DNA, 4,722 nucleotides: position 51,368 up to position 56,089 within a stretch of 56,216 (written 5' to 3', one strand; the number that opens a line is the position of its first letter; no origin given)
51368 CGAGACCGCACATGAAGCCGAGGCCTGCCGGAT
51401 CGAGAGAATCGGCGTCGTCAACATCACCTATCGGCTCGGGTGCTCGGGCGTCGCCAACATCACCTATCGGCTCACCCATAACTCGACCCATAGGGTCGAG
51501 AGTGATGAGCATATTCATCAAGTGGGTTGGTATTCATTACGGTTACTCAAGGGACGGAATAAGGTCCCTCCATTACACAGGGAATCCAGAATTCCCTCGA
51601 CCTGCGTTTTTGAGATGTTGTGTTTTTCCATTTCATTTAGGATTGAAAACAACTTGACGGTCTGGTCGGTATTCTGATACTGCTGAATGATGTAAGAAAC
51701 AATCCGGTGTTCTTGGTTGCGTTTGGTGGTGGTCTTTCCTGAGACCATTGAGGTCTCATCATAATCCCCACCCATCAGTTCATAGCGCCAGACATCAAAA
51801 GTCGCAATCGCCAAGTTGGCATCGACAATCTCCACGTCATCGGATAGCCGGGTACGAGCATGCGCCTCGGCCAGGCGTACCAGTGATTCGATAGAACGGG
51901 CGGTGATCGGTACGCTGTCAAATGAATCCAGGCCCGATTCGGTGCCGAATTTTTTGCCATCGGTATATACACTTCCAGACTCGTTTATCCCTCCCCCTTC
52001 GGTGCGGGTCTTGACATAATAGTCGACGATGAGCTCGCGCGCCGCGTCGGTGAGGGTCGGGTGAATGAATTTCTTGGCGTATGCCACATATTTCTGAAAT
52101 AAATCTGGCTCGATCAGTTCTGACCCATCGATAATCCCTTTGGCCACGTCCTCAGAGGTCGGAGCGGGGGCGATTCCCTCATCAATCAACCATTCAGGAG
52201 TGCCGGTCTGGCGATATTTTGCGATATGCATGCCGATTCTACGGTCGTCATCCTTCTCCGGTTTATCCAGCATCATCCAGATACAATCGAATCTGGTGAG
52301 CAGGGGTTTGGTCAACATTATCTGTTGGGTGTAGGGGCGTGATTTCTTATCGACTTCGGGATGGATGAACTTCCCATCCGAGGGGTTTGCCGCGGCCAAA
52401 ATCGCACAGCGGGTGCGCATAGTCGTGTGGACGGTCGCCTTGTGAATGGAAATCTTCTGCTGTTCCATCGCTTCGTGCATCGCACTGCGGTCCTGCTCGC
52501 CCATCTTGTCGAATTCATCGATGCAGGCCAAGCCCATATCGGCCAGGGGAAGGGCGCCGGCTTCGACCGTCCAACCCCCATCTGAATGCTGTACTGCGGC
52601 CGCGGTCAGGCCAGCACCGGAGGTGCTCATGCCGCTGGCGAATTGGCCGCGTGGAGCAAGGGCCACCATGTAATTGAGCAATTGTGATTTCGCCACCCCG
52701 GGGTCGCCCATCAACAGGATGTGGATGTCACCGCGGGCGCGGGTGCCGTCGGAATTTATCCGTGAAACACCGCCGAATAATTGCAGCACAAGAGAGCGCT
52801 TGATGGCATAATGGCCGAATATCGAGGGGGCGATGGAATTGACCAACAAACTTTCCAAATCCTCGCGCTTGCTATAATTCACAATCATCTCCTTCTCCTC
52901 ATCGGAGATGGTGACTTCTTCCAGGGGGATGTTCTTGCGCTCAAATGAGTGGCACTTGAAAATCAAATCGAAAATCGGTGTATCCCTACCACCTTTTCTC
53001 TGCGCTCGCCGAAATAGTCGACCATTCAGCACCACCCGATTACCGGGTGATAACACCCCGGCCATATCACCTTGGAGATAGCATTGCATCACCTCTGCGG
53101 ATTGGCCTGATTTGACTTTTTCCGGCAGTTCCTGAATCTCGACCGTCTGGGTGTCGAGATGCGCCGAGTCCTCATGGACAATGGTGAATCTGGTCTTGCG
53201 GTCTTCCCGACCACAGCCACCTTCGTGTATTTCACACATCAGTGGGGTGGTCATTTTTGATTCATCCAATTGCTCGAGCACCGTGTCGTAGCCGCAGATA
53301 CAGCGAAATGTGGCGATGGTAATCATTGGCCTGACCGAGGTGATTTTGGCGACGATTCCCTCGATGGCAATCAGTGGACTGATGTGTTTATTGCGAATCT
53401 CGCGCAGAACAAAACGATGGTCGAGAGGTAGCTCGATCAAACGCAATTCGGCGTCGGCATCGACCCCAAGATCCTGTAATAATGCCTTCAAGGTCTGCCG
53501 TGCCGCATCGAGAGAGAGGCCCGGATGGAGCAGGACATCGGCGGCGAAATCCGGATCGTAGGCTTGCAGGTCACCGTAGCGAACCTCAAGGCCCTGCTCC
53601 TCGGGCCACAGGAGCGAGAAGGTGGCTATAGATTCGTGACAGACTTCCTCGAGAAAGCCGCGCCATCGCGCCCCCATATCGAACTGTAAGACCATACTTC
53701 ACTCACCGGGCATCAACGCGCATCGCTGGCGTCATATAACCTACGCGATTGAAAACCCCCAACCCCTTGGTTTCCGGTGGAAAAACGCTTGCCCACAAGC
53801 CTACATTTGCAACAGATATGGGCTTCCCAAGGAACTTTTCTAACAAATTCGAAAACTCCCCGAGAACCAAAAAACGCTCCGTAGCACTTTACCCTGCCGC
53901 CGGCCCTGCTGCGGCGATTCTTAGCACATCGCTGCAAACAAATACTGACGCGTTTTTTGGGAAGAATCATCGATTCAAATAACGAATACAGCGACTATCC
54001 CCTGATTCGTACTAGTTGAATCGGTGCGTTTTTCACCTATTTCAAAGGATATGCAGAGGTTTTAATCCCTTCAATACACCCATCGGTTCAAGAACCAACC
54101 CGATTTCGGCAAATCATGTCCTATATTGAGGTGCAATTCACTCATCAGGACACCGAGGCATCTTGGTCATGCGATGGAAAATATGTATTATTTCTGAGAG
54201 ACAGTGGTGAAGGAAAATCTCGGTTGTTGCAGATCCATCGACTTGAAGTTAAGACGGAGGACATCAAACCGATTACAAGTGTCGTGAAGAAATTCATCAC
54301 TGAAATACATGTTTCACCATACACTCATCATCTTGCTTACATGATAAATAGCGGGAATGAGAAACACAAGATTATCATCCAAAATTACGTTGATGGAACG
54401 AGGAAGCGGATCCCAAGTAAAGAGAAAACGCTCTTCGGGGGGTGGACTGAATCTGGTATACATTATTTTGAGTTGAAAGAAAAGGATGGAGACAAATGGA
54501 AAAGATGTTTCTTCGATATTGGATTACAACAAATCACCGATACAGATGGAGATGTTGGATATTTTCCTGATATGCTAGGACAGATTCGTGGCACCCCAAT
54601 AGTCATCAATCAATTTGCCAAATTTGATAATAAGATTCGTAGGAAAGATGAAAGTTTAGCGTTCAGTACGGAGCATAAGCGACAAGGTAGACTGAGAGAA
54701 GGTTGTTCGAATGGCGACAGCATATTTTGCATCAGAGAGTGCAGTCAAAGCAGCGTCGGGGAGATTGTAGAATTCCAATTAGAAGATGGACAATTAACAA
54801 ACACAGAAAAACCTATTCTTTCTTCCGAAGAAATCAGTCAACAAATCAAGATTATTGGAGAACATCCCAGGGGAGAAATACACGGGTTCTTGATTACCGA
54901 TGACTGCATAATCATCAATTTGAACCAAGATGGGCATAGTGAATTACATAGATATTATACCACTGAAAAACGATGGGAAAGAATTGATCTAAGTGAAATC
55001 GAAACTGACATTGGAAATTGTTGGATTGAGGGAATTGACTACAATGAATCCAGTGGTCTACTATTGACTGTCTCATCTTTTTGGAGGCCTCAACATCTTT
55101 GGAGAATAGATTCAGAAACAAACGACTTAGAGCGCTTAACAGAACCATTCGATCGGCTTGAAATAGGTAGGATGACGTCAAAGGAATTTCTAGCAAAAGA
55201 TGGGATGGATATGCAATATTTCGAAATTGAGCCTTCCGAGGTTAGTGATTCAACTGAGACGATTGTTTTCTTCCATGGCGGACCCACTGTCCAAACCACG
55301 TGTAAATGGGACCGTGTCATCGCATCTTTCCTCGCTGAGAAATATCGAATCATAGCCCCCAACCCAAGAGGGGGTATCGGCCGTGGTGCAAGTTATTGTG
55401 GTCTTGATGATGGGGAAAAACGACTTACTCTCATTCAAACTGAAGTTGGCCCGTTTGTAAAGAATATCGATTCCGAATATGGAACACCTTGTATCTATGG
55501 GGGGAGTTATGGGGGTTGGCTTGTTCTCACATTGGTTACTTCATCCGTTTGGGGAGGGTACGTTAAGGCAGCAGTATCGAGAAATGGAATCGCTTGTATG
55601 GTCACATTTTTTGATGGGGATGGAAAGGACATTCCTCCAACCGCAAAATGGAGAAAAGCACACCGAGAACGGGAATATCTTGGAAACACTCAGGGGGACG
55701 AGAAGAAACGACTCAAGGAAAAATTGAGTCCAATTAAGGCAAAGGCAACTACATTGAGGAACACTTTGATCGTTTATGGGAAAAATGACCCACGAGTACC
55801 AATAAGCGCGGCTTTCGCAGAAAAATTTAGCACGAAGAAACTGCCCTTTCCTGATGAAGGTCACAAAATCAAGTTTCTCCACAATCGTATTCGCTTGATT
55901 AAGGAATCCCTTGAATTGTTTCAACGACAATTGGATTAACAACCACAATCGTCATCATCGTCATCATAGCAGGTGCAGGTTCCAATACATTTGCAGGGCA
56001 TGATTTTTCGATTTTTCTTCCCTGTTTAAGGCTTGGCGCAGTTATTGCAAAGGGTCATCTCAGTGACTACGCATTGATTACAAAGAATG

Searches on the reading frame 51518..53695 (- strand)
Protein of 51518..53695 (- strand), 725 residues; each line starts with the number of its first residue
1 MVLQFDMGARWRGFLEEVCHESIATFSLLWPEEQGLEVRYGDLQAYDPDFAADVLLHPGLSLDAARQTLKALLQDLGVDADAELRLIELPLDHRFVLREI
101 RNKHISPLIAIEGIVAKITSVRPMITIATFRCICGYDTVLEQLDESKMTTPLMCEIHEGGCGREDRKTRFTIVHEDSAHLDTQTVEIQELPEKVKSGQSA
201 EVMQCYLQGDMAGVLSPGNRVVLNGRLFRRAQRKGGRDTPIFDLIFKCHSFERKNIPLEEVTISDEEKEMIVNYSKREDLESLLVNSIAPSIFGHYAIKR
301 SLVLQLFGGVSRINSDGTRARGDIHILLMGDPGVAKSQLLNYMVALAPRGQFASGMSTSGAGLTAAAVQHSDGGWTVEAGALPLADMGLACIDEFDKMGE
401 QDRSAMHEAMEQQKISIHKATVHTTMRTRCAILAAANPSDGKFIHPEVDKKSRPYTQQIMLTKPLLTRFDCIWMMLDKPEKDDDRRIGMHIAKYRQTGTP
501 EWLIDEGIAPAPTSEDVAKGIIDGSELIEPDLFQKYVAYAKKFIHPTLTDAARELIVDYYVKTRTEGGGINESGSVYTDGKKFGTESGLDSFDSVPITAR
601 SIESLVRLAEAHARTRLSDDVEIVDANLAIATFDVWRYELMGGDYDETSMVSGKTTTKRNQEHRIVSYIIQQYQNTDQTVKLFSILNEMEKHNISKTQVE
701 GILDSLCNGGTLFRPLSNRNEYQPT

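Call 75: search_protein_families(library=pfam, proteins=[window:51518-53695:-], max_evalue=0.001)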
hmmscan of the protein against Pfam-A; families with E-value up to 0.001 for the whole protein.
window:51518-53695:- (725 aa): 5 families
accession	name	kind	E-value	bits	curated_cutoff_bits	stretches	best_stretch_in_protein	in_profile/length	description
PF00493.29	MCM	-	5.1e-81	271.5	23.3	1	268-493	2-222/224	MCM P-loop domain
PF17207.9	MCM_OB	-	1.5e-23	83.4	24.8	1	97-226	2-121/126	MCM OB domain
PF17855.7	MCM_lid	-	1.9e-20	73.5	27.4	1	532-631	2-81/87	MCM AAA-lid domain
PF01078.27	Mg_chelatase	-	1.1e-10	41.7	20.3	1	373-475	93-199/207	Magnesium chelatase, subunit ChlI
PF07726.17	AAA_3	-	5.2e-06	26.8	27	1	325-446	1-122/131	ATPase family associated with various cellular activities (AAA)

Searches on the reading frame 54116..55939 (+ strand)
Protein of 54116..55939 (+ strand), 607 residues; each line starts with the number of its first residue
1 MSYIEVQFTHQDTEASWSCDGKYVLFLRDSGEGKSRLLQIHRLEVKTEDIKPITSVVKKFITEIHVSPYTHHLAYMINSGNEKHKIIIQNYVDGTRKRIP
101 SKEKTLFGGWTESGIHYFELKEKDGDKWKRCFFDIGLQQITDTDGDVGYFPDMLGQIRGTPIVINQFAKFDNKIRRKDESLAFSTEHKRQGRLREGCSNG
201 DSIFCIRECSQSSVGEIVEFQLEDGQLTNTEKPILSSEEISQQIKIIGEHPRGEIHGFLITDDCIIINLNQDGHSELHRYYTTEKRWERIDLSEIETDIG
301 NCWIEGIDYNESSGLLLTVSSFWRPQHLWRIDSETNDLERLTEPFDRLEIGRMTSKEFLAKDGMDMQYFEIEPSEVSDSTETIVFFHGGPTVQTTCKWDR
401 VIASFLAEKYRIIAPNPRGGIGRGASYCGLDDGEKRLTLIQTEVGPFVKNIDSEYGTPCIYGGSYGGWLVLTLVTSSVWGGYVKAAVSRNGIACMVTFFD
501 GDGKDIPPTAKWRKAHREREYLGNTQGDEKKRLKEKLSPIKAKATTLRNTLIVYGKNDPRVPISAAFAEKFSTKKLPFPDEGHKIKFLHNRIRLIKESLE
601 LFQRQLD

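Call 75: search_protein_families(library=pfam, proteins=[window:54116-55939:+], max_evalue=0.001)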
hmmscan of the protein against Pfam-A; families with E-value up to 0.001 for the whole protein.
window:54116-55939:+ (607 aa): 2 families
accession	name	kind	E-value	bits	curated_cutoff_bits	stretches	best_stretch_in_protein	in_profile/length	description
PF00326.27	Peptidase_S9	-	6.3e-09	36.1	22.6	1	406-606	10-210/213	Prolyl oligopeptidase family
PF00561.26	Abhydrolase_1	-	4.6e-05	23.6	25.8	0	382-419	2-37/245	alpha/beta hydrolase fold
